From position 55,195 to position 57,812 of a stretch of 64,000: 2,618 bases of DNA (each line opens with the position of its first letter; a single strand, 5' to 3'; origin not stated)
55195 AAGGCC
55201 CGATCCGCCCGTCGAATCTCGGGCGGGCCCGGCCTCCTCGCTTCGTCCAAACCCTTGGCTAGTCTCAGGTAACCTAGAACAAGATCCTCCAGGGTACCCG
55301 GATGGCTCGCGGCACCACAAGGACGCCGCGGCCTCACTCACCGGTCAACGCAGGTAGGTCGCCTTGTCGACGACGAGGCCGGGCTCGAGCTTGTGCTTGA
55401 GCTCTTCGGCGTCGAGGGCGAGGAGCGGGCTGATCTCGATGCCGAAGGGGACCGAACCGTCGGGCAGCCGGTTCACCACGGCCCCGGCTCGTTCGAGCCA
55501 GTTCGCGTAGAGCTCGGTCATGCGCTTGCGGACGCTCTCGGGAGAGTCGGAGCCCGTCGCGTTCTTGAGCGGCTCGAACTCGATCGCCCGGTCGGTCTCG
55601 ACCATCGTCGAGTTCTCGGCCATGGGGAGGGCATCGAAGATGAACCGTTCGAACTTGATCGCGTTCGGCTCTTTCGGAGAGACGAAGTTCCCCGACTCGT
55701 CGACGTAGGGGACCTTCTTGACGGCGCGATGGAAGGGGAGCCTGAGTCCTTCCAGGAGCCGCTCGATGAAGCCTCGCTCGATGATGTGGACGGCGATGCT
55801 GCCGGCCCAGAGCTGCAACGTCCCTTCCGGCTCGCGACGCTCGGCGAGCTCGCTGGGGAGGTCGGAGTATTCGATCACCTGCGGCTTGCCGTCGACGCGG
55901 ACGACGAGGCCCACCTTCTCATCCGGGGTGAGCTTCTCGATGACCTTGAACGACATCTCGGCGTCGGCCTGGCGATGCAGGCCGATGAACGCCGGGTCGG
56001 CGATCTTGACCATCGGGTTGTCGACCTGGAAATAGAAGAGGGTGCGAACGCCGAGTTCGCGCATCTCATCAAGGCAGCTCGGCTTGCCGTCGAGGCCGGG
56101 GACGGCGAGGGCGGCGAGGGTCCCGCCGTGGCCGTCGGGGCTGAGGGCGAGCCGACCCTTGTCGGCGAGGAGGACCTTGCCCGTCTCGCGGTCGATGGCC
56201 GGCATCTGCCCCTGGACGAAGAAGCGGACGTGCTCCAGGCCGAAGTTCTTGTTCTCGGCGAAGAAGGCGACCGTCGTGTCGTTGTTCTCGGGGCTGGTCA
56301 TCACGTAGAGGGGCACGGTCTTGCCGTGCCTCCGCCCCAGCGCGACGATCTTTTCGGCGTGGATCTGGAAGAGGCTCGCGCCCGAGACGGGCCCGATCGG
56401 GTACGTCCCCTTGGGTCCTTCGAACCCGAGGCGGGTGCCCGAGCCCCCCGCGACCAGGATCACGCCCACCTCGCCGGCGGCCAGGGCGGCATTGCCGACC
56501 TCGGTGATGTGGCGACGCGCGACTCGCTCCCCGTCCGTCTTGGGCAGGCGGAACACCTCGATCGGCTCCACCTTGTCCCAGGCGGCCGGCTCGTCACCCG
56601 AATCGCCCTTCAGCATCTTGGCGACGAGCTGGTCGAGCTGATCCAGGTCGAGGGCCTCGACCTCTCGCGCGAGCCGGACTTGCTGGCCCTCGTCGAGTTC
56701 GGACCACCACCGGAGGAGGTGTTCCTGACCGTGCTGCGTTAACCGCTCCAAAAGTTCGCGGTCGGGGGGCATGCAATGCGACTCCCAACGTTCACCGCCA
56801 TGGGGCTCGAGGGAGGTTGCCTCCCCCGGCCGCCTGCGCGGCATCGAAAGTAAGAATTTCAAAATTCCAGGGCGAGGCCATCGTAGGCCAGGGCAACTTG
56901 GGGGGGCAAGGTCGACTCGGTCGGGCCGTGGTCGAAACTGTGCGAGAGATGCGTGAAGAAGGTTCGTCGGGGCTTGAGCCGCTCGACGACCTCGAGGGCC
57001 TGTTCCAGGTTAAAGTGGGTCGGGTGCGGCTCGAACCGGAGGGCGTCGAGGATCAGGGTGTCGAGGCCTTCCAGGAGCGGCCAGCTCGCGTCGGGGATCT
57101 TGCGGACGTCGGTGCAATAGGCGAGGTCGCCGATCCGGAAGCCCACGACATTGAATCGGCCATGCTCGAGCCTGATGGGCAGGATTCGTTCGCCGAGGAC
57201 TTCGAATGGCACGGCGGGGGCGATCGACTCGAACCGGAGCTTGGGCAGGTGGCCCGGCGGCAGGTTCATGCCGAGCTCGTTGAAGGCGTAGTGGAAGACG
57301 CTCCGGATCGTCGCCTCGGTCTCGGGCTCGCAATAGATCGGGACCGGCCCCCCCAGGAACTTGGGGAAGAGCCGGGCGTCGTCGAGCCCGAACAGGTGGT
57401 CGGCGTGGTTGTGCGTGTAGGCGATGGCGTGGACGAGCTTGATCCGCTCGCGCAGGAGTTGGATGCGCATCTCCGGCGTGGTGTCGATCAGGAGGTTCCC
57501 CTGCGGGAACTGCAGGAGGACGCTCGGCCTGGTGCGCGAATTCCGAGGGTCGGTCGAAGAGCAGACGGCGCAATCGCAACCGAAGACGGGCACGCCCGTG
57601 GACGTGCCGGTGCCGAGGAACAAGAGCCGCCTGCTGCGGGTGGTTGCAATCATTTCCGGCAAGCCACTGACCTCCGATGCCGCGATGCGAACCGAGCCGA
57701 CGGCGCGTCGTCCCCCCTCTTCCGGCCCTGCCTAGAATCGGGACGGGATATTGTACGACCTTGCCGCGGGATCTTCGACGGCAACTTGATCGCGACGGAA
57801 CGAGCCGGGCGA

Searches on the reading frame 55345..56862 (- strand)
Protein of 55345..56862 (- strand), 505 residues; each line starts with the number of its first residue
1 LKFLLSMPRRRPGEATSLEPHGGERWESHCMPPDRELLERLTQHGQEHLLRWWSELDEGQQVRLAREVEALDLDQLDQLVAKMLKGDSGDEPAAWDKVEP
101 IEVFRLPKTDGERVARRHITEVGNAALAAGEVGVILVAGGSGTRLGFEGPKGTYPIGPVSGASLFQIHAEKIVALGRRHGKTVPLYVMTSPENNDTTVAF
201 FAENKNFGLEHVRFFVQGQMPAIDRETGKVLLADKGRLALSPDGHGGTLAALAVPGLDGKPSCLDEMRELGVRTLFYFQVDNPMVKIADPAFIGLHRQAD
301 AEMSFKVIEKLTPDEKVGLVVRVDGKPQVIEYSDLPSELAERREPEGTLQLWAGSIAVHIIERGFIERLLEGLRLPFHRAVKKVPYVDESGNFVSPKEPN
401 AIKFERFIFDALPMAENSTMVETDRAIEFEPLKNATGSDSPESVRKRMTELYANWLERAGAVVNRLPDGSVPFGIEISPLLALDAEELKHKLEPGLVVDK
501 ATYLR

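Call 51: search_protein_families(library=pfam, proteins=[window:55345-56862:-], max_evalue=0.0001)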
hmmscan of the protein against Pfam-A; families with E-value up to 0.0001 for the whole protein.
window:55345-56862:- (505 aa): 1 family
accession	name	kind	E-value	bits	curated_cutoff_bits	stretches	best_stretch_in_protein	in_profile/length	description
PF01704.24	UDPGP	-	4e-37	128.4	22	1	76-435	4-338/413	UTP--glucose-1-phosphate uridylyltransferase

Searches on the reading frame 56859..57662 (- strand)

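Call 51: search_protein_families(library=pfam, proteins=[window:56859-57662:-], max_evalue=0.0001)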
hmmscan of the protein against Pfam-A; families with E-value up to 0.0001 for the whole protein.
window:56859-57662:- (267 aa): 2 families
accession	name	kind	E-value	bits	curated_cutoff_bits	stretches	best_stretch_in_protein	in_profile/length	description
PF12706.13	Lactamase_B_2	-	7e-32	111.1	27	1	56-238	2-199/200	Beta-lactamase superfamily domain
PF00753.33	Lactamase_B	-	5.1e-08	33.5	22.7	1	47-238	8-196/196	Metallo-beta-lactamase superfamily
